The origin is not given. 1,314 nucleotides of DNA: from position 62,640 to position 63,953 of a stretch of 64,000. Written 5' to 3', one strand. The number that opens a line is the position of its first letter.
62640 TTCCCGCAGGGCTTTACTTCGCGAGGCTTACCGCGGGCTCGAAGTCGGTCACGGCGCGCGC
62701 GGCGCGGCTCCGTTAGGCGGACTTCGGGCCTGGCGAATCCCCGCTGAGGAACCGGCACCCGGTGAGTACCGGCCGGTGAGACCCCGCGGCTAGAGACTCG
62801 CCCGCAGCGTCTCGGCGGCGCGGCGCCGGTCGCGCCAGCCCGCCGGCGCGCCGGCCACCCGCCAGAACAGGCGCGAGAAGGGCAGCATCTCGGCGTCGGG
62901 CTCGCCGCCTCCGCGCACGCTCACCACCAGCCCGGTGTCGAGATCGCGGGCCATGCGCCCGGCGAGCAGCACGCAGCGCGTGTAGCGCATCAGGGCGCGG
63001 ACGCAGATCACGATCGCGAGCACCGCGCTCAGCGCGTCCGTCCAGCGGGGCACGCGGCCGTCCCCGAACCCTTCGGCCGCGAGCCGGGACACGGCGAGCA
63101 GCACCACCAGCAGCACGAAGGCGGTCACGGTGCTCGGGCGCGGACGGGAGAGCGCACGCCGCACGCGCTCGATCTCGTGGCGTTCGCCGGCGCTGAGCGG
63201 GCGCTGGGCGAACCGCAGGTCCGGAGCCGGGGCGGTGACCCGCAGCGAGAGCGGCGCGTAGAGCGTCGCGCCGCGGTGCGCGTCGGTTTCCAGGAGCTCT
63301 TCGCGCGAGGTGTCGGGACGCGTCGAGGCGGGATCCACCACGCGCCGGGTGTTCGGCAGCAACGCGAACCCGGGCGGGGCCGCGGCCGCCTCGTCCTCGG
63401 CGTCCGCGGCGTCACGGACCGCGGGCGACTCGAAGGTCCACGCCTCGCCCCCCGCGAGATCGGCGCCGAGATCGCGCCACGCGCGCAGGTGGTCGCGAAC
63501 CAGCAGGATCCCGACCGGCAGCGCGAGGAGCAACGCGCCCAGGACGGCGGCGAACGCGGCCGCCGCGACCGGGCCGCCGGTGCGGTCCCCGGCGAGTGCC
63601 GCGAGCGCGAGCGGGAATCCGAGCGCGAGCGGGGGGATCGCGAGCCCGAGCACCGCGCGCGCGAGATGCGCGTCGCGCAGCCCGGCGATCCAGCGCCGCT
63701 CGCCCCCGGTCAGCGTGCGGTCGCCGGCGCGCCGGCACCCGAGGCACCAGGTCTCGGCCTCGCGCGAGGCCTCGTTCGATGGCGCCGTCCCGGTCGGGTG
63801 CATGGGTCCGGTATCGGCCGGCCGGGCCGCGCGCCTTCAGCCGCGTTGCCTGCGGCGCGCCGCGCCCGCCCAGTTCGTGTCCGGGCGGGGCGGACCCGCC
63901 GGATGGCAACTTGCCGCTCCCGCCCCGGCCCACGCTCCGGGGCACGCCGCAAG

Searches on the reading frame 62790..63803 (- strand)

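Call 17: search_protein_families(library=ncbifam, proteins=[window:62790-63803:-], max_evalue=10)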
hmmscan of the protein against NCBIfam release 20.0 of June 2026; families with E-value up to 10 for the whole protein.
window:62790-63803:- (337 aa): 1 family
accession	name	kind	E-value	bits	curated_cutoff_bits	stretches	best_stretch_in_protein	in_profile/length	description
NF033634.1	SLATT_1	domain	7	6.6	41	1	215-275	21-78/132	SLATT domain-containing protein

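Call 27: search_protein_families(library=pfam, proteins=[window:62790-63803:-], max_evalue=0.001)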
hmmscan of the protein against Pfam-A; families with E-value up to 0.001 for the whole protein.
window:62790-63803:- (337 aa): 0 families
